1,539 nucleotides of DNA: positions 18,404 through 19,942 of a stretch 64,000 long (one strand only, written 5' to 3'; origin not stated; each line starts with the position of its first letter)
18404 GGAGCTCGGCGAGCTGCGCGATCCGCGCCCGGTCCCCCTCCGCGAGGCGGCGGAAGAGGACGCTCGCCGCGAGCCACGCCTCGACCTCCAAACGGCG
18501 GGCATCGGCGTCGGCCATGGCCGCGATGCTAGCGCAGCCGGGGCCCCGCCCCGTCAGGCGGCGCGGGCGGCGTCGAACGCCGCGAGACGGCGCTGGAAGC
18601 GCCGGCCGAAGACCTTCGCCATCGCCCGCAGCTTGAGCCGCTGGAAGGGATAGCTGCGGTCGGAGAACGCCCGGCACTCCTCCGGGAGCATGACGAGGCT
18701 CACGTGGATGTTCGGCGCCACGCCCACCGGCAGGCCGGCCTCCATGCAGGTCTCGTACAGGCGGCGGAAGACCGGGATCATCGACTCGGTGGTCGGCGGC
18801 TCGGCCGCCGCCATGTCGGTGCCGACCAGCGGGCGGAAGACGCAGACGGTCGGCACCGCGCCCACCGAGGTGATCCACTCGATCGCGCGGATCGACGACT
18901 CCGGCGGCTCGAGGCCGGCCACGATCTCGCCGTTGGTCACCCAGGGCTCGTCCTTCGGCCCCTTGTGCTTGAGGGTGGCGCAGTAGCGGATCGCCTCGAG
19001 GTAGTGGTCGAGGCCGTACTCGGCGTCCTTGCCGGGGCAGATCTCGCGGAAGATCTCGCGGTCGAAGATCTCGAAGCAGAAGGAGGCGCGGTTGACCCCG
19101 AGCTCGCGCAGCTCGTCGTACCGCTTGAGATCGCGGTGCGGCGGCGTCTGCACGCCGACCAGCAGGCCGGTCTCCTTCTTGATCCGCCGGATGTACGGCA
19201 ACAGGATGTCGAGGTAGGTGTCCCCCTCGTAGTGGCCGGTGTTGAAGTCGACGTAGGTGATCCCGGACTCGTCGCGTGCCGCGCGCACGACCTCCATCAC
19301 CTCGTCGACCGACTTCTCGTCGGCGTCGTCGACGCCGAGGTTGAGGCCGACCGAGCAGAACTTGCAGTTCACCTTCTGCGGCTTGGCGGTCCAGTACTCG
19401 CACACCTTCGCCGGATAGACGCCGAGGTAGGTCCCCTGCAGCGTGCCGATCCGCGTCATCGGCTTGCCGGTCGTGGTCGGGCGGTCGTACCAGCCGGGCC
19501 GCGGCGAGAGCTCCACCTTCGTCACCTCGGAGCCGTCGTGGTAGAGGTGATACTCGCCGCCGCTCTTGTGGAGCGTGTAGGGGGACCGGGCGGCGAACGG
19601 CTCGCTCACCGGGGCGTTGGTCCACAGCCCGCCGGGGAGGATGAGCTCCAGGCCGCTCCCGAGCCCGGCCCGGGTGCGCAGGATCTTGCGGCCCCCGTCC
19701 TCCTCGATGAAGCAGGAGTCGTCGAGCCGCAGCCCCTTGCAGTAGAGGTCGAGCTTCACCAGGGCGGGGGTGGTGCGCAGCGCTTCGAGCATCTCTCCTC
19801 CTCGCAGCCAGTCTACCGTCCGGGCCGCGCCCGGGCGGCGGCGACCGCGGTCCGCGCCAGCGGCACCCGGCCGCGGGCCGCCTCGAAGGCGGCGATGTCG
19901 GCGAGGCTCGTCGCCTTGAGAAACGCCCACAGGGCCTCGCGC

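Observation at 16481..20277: Rrf2 - non-canonical radical-SAM-like - Crp/Fnr - FAD oxidoreductase operon of unknown function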

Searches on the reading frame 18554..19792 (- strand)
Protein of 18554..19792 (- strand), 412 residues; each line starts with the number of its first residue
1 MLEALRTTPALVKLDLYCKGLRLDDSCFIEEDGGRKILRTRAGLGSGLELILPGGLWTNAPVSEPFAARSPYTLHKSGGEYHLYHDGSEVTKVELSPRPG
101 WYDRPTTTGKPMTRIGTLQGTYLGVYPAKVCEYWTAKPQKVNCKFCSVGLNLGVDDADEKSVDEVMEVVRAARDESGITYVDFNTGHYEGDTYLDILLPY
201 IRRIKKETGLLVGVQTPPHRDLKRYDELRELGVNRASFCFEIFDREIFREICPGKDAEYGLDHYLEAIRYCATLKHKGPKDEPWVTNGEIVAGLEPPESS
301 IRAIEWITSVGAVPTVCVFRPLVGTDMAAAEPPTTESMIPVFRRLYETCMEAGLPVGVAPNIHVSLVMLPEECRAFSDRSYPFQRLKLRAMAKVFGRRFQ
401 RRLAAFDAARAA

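Call 3: search_protein_families(library=pfam, proteins=[window:18554-19792:-], max_evalue=0.01)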
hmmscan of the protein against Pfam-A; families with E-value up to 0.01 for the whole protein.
window:18554-19792:- (412 aa): 1 family
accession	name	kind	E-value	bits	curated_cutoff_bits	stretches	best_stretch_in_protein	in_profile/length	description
PF04055.27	Radical_SAM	-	1.5e-10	41.9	29.5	1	142-274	10-139/166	Radical SAM superfamily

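Call 4: search_protein_families(library=ncbifam, proteins=[window:18554-19792:-], max_evalue=0.01)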
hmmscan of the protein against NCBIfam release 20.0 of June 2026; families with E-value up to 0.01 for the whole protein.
window:18554-19792:- (412 aa): 3 families
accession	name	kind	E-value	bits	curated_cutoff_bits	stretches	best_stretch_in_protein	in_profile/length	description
NF045502.1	variant_rSAM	domain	1.9e-63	214.6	125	1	11-350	6-356/357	radical SAM protein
TIGR04043.1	rSAM_MSMEG_0568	hypoth_equivalog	3.8e-28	98.5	303.7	1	35-354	17-332/354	MSMEG_0568 family radical SAM protein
TIGR03957.1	rSAM_HmdB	equivalog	0.0016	17.7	320.9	1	136-275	50-178/317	5,10-methenyltetrahydromethanopterin hydrogenase cofactor biosynthesis protein HmdB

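Call 8: find_homologous_proteins(query=window:18554-19792:-, max_evalue=0.00001)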
Query window:18554-19792:- (412 aa): 2903 proteins with E <= 0.00001 among 8000 candidates; the best 120 are listed.
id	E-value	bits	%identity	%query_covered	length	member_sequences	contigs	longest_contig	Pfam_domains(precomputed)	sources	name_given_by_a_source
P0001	8.7e-285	962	100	100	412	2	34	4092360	PF04055.28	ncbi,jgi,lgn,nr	ncbi:MAG: radical SAM protein [Thermoanaerobaculia bacterium]|nr:radical SAM protein [Thermoanaeroba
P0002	1.5e-270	915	94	100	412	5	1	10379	PF04055.28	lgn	-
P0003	3.7e-236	802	83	100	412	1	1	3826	PF04055.28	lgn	-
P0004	5.0e-236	802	83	100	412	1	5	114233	PF04055.28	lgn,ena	-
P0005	1.9e-235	800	83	100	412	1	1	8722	PF04055.28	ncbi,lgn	-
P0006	2.5e-235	799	82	98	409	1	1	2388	PF04055.28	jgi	jgi:hypothetical protein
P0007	8.6e-234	794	83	100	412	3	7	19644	PF04055.28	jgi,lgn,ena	-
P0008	9.0e-234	794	82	98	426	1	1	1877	PF04055.28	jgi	jgi:uncharacterized radical SAM superfamily protein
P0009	1.4e-233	794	81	99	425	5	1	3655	PF04055.28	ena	-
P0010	2.0e-233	793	80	99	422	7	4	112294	PF04055.28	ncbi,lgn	-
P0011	4.5e-233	792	81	98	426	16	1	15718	PF04055.28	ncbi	ncbi:MAG: radical SAM protein [Thermoanaerobaculia bacterium]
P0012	1.6e-232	790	82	98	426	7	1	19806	PF04055.28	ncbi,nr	ncbi:MAG TPA: radical SAM protein [Thermoanaerobaculia bacterium]|nr:radical SAM protein [Thermoanae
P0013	1.6e-232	790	81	98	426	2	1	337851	PF04055.28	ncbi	ncbi:MAG: radical SAM protein [Thermoanaerobaculia bacterium]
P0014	2.0e-232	790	81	98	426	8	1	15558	PF04055.28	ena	-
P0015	2.3e-232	790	81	99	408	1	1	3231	PF04055.28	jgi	jgi:hypothetical protein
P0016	2.5e-232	789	81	98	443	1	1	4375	PF04055.28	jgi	-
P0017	3.7e-232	789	81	99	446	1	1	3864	PF04055.28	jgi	jgi:hypothetical protein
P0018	4.6e-232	789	81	99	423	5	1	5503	PF04055.28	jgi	-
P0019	6.0e-232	788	81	99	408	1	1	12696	PF04055.28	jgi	jgi:hypothetical protein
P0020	1.2e-231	787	81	100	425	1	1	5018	PF04055.28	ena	-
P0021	1.7e-231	787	80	99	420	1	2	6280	PF04055.28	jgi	jgi:hypothetical protein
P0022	2.2e-231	786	80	100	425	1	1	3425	PF04055.28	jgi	-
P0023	2.3e-231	786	80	100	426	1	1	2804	PF04055.28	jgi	jgi:solute carrier family 13 (sodium-dependent dicarboxylate transporter), member 2/3/5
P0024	2.7e-231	786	80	100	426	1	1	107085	PF04055.28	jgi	jgi:uncharacterized radical SAM superfamily protein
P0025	3.4e-231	786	81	98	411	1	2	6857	PF04055.28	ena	-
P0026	5.2e-231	785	81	100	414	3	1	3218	PF04055.28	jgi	jgi:hypothetical protein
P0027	8.7e-231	784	81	99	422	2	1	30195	PF04055.28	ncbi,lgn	-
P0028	1.3e-230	784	81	100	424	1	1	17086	PF04055.28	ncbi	-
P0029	1.7e-230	783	80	99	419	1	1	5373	PF04055.28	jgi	-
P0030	1.7e-230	783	80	99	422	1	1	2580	PF04055.28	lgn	-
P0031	3.2e-230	782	80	99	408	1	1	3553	PF04055.28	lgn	-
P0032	3.5e-230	782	80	98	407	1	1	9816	PF04055.28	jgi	jgi:hypothetical protein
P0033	4.3e-230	782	80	99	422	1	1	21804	PF04055.28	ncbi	ncbi:MAG: radical SAM protein [Thermoanaerobaculia bacterium]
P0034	4.5e-230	782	80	99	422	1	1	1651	PF04055.28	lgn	-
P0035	5.4e-230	782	81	98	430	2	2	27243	PF04055.28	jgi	jgi:solute carrier family 13 (sodium-dependent dicarboxylate transporter), member 2/3/5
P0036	5.6e-230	782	82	98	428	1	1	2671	PF04055.28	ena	-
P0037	7.6e-230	781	81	97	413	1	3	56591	PF04055.28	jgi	jgi:uncharacterized radical SAM superfamily protein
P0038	9.1e-230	781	81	98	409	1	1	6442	PF04055.28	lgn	-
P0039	1.4e-229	780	80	100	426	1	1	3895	PF04055.28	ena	-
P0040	1.5e-229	780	80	99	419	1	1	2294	PF04055.28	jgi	-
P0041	1.8e-229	780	80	99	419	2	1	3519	PF04055.28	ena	-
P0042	2.0e-229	780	80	99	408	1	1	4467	PF04055.28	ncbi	-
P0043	3.2e-229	779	80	100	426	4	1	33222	PF04055.28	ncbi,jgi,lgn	ncbi:MAG TPA: radical SAM protein [Thermoanaerobaculia bacterium]|jgi:hypothetical protein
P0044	5.3e-229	778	79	100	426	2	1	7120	PF04055.28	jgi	-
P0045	7.7e-229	778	79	98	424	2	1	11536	PF04055.28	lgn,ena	-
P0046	8.1e-229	778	80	97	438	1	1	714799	PF04055.28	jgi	jgi:radical SAM family protein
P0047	8.9e-229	778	81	96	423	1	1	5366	PF04055.28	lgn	-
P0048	1.3e-228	777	79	99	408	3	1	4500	PF04055.28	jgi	jgi:hypothetical protein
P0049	3.5e-228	776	80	98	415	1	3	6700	PF04055.28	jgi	jgi:hypothetical protein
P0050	4.0e-228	776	79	99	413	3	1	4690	PF04055.28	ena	-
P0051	4.9e-228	775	80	98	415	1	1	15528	PF04055.28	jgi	jgi:hypothetical protein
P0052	5.4e-228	775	80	98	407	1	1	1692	PF04055.28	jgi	jgi:uncharacterized radical SAM superfamily protein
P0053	6.3e-228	775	78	99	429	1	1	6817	PF04055.28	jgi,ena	-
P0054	6.5e-228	775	80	98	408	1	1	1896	PF04055.28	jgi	-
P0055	6.6e-228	775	78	100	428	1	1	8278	PF04055.28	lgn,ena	-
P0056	9.7e-228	774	81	98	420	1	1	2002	PF04055.28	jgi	jgi:hypothetical protein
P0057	1.0e-227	774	79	98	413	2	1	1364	PF04055.28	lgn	-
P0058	2.0e-227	773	79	98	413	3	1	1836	PF04055.28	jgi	jgi:Radical SAM superfamily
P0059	2.2e-227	773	80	100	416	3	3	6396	PF04055.28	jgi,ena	-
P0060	2.5e-227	773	80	100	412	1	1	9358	PF04055.28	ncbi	-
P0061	2.9e-227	773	80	98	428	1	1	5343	PF04055.28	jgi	jgi:hypothetical protein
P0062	3.5e-227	772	79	99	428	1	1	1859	PF04055.28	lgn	-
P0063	4.5e-227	772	79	99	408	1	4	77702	PF04055.28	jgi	jgi:hypothetical protein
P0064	6.3e-227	772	80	98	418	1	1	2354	PF04055.28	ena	-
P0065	7.9e-227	771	80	98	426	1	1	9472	PF04055.28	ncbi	-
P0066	8.5e-227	771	79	98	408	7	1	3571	PF04055.28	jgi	jgi:uncharacterized radical SAM superfamily protein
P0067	9.2e-227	771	79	99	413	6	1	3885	PF04055.28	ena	-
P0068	1.1e-226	771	79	97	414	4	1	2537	PF04055.28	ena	-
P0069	1.5e-226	770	79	98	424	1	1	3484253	PF04055.28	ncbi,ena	-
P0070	1.8e-226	770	79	99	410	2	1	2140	PF04055.28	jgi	jgi:hypothetical protein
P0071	2.5e-226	770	79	99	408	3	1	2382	PF04055.28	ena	-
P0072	2.6e-226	770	79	99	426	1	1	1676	PF04055.28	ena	-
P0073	2.8e-226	770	79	98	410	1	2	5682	PF04055.28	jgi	jgi:uncharacterized radical SAM superfamily protein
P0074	3.1e-226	769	79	95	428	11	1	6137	PF04055.28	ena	-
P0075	3.2e-226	769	79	99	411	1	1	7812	PF04055.28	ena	-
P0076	3.5e-226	769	80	99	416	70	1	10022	PF04055.28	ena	-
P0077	3.9e-226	769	80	98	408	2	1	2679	PF04055.28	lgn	-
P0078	4.4e-226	769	79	99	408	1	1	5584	PF04055.28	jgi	jgi:hypothetical protein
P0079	4.5e-226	769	79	99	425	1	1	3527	PF04055.28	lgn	-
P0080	4.8e-226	769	79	98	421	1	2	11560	PF04055.28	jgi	jgi:hypothetical protein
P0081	6.0e-226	768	78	99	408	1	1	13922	PF04055.28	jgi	jgi:hypothetical protein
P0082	1.3e-225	767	78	98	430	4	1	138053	PF04055.28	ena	-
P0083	1.5e-225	767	80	99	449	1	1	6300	PF04055.28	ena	-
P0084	1.9e-225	767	80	98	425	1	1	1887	PF04055.28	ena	-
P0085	2.1e-225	767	80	99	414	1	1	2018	PF04055.28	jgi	-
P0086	2.4e-225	766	78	99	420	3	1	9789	PF04055.28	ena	-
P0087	2.6e-225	766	81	98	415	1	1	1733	PF04055.28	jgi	-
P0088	4.8e-225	765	77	98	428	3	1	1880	PF04055.28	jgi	-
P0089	5.6e-225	765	79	100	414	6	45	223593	PF04055.28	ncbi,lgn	-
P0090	6.0e-225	765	79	97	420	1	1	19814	PF04055.28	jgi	-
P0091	6.3e-225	765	79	98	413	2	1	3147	PF04055.28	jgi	jgi:uncharacterized radical SAM superfamily protein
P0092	7.8e-225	765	79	98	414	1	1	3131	PF04055.28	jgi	-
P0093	8.1e-225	765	78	99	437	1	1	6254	PF04055.28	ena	-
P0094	8.8e-225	765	78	100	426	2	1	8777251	PF04055.28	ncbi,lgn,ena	-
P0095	1.1e-224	764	79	95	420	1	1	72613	PF04055.28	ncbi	-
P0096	1.7e-224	764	79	100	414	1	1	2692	PF04055.28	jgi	jgi:hypothetical protein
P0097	2.0e-224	763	77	99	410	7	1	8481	PF04055.28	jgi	jgi:uncharacterized radical SAM superfamily protein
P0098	2.3e-224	763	79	98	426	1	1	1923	PF04055.28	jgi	jgi:uncharacterized radical SAM superfamily protein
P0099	2.3e-224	763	80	98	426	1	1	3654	PF04055.28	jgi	jgi:uncharacterized radical SAM superfamily protein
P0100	2.5e-224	763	79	97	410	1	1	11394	PF04055.28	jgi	jgi:hypothetical protein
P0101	2.8e-224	763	78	100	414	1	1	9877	PF04055.28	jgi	jgi:hypothetical protein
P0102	3.4e-224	763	79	100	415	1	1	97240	PF04055.28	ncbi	-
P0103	3.6e-224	763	80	97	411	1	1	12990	PF04055.28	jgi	jgi:hypothetical protein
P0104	3.7e-224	763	78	100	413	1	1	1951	PF04055.28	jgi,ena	-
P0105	3.7e-224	763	79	99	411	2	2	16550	PF04055.28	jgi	jgi:uncharacterized radical SAM superfamily protein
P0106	4.1e-224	762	80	100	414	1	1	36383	PF04055.28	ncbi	-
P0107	4.4e-224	762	79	97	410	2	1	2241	PF04055.28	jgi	jgi:hypothetical protein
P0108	4.4e-224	762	80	100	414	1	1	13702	PF04055.28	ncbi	-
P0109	4.5e-224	762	77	100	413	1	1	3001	PF04055.28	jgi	jgi:hypothetical protein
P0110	5.1e-224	762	78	99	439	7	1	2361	PF04055.28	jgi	jgi:hypothetical protein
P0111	5.3e-224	762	79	98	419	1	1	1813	PF04055.28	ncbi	-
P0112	6.0e-224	762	80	100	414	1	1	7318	PF04055.28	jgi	-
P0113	9.0e-224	761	78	98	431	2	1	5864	PF04055.28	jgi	jgi:uncharacterized radical SAM superfamily protein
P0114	1.0e-223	761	77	100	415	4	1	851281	PF04055.28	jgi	-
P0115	1.1e-223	761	80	94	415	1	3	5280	PF04055.28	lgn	-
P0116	1.3e-223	761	78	97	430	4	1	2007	PF04055.28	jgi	-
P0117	1.3e-223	761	79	98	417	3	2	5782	PF04055.28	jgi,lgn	jgi:uncharacterized radical SAM superfamily protein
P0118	1.5e-223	761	79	100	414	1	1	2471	PF04055.28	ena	-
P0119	1.5e-223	760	79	99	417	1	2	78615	PF04055.28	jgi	-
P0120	1.6e-223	760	79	98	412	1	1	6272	PF04055.28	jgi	jgi:hypothetical protein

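Call 9: find_encoding_contigs(protein=P0094, flank=8000, max_places=3)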
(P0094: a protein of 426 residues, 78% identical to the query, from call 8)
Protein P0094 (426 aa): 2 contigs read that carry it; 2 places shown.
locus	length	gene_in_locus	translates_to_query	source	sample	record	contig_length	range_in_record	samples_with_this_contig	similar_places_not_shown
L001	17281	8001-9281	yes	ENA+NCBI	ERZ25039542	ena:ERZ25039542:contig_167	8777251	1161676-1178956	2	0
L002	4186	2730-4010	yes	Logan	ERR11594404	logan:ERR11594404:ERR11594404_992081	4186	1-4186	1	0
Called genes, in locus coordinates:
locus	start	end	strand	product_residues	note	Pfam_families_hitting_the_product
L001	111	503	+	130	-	-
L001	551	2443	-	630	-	PF00122:E1-E2_ATPase, PF00702:Hydrolase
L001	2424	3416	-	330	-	PF00582:Usp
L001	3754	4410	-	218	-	PF00072:Response_reg, PF00196:GerE, PF04967:HTH_10 (faint)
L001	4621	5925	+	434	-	PF00989:PAS, PF08448:PAS_4, PF13426:PAS_9, PF08447:PAS_3, PF13596:PAS_10 (faint), PF00512:HisKA, PF02518:HATPase_c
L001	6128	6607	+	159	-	PF00571:CBS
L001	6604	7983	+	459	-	PF04055:Radical_SAM, PF06969:HemN_C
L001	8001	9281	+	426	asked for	PF04055:Radical_SAM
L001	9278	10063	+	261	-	PF05685:Uma2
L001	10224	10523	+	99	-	-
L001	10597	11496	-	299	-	PF00491:Arginase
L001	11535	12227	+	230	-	PF20582:UPF0758_N, PF04002:RadC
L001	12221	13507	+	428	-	PF01969:Ni_insertion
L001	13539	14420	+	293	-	PF01430:HSP33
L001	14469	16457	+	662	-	PF00133:tRNA-synt_1, PF01406:tRNA-synt_1e (faint), PF09334:tRNA-synt_1g, PF00133:tRNA-synt_1, PF19303:Anticodon_3, PF01588:tRNA_bind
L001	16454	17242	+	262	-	PF01026:TatD_DNase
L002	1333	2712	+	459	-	PF04055:Radical_SAM, PF06969:HemN_C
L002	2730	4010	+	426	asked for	PF04055:Radical_SAM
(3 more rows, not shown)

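Call 10: find_encoding_contigs(protein=P0069, flank=8000, max_places=3)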
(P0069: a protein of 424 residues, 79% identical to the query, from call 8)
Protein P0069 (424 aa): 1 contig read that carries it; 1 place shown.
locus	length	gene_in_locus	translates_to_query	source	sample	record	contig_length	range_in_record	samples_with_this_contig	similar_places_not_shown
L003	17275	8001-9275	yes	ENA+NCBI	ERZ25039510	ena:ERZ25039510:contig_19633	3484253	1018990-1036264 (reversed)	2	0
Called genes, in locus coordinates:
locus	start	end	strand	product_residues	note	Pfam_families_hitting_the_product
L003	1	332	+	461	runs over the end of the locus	PF02310:B12-binding, PF04055:Radical_SAM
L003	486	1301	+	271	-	-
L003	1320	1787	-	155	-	PF13577:SnoaL_4 (weak), PF12680:SnoaL_2, PF13474:SnoaL_3 (weak), PF14534:DUF4440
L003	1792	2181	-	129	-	PF09413:DUF2007 (weak)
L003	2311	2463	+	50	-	-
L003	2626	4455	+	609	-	PF00989:PAS, PF13426:PAS_9, PF00989:PAS (weak), PF13188:PAS_8 (weak), PF08448:PAS_4, PF08447:PAS_3, PF00990:GGDEF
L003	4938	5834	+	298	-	-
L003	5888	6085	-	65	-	-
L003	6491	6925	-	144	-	PF01909:NTP_transf_2, PF18765:Polbeta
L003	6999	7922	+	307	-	PF01734:Patatin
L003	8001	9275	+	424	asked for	PF04055:Radical_SAM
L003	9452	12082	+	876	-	PF01979:Amidohydro_1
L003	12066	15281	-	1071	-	PF00486:Trans_reg_C, PF13181:TPR_8 (faint), PF17874:TPR_MalT (weak), PF13424:TPR_12, PF14938:SNAP (weak), PF13424:TPR_12, PF17874:TPR_MalT, PF13424:TPR_12, +7 more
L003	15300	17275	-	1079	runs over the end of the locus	PF00486:Trans_reg_C, PF13181:TPR_8 (faint), PF13424:TPR_12, PF00515:TPR_1 (weak), PF13374:TPR_10 (weak), PF13424:TPR_12, PF17874:TPR_MalT, PF13424:TPR_12, +2 more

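Call 12: search_solved_structures(query=A1, max_evalue=1)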
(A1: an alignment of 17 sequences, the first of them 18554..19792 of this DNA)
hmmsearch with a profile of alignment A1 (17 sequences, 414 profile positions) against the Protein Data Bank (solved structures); distinct sequences matched with E-value up to 1: 2.
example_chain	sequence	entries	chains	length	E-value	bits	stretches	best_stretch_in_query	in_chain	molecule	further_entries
2c7j_A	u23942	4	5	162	0.14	14.1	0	260-287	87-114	Phycoerythrocyanin alpha chain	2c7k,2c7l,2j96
2xxz_A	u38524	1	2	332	0.81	11.6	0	103-181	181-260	LYSINE-SPECIFIC DEMETHYLASE 6B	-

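Call 13: find_related_loci(query=A1, collection=genome_contigs, flank=8000)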
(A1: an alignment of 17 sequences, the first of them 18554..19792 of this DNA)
Query A1 (412 aa) in genome_contigs; peptide patterns used: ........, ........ (x = any residue, [..] = any of these).
360 stretches matched a pattern; 294 encode a relative of the query (tblastn E <= 1e-3); the best 80 are kept; 80 distinct loci.
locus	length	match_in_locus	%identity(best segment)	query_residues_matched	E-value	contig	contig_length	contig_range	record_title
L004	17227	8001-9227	80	1-409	0e+0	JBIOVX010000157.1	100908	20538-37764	MAG: Thermoanaerobaculia bacterium isolate MAG097 k127_3210684, whole genome shotgun sequence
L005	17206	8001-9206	81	2-403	0e+0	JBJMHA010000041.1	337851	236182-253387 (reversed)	MAG: Thermoanaerobaculia bacterium isolate H1_16_all_fractions_metab_conc_6_69_19 k255_1870597, whole genome shotgun seq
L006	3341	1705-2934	81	2-411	0e+0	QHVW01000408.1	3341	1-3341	MAG: Acidobacteria bacterium isolate gp7 AA5 14_0903_05_20cm_scaffold_14372_curated, whole genome shotgun sequence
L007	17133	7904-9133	80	2-411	0e+0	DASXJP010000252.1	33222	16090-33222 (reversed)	MAG TPA_asm: Thermoanaerobaculia bacterium isolate SMAG_U5251 k141_1208373, whole genome shotgun sequence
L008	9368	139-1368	80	1-410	0e+0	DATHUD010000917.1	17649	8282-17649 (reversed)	MAG TPA_asm: Thermoanaerobaculia bacterium isolate SMAG_U16097 k141_595444, whole genome shotgun sequence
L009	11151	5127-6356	80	1-407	0e+0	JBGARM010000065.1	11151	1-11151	MAG: Thermoanaerobaculia bacterium isolate MAG_AAO_AS.69 AAOAS-69_NODE_65_length_11151_cov_3.718259, whole genome shotgu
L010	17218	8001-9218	81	1-406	0e+0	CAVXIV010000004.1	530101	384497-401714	MAG: uncultured Acidobacteriota bacterium isolate MFD03066.bin.2.238 genome assembly, contig: contig_15047, whole genome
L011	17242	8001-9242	80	1-411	0e+0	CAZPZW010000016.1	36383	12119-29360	MAG TPA_asm: uncultured Thermoanaerobaculia bacterium isolate SRP173033_co2_58 genome assembly, contig: NODE_364_length_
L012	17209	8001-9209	79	1-403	0e+0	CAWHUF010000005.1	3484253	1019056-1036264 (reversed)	MAG: uncultured Acidobacteriota bacterium isolate MFD03066.bin.1.255 genome assembly, contig: contig_19633, whole genome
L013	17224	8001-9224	79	5-412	0e+0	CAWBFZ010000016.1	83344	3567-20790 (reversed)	MAG: Thermoanaerobaculia bacterium isolate MFD04716.bin.2.310 genome assembly, contig: contig_7054, whole genome shotgun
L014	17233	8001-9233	78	1-411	0e+0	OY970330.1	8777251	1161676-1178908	MAG: Thermoanaerobaculaceae bacterium isolate MFD05537.bin.c.1 genome assembly, chromosome: 1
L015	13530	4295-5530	79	1-409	0e+0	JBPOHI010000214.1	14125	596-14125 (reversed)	MAG: Acidobacteriota bacterium isolate MAG_190 c_000000215430, whole genome shotgun sequence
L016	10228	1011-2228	81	1-403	0e+0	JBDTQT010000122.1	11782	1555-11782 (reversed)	MAG: Thermoanaerobaculia bacterium isolate cluster3_bin.229 NODE_23736_length_11782_cov_12.365396, whole genome shotgun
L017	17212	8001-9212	79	1-404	0e+0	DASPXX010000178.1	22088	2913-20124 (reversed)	MAG TPA_asm: Thermoanaerobaculia bacterium isolate SMAG_U11578 k141_696034, whole genome shotgun sequence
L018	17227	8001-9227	78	1-409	0e+0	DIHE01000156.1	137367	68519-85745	MAG TPA_asm: Holophagales bacterium UBA5704 UBA5704_contig_26, whole genome shotgun sequence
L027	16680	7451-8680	77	1-410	0e+0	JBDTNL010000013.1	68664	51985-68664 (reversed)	MAG: Acidobacteriota bacterium isolate cluster3_bin.15 NODE_835_length_68664_cov_46.267633, whole genome shotgun sequenc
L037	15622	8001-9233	77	2-412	0e+0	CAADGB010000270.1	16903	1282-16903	uncultured delta proteobacterium isolate PRO4.fa.gz genome assembly, contig: k127_1018224, whole genome shotgun sequence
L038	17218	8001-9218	81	1-406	0e+0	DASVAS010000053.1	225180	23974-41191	MAG TPA_asm: Thermoanaerobaculia bacterium isolate SMAG_U1959 k141_995524, whole genome shotgun sequence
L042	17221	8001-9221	78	1-407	0e+0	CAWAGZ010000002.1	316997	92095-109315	MAG: uncultured Acidobacteriota bacterium isolate MFD02416.bin.1.14 genome assembly, contig: contig_13725, whole genome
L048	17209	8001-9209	78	2-404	0e+0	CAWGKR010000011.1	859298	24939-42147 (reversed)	MAG: uncultured Acidobacteriota bacterium isolate MFD02134.bin.2.48 genome assembly, contig: contig_8249, whole genome s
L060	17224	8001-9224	76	1-407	0e+0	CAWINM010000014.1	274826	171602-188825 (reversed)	MAG: Thermoanaerobaculia bacterium isolate MFD04944.bin.1.279 genome assembly, contig: contig_89407, whole genome shotgu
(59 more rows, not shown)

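Call 30: find_encoding_contigs(protein=P0002, flank=6000, max_places=2)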
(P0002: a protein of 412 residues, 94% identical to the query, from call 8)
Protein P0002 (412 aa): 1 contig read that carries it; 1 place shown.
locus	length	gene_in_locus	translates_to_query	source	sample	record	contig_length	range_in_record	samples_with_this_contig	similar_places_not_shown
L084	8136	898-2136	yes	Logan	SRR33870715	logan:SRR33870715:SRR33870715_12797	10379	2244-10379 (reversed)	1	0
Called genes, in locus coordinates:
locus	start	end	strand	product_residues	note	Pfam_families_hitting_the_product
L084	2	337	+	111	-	?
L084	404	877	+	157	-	PF02082:Rrf2, PF12802:MarR_2 (weak)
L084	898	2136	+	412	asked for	PF04055:Radical_SAM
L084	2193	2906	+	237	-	PF00027:cNMP_binding, PF13545:HTH_Crp_2, PF00325:Crp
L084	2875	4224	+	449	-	PF00890:FAD_binding_2 (faint), PF01266:DAO (faint), PF03486:HI0933_like, PF07992:Pyr_redox_2 (weak), PF22780:HI0933_like_1st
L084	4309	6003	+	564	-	PF13505:OMP_b-brl (weak)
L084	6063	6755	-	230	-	PF02586:SRAP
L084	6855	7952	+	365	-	PF00144:Beta-lactamase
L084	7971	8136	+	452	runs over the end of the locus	PF01743:PolyA_pol, PF12627:PolyA_pol_RNAbd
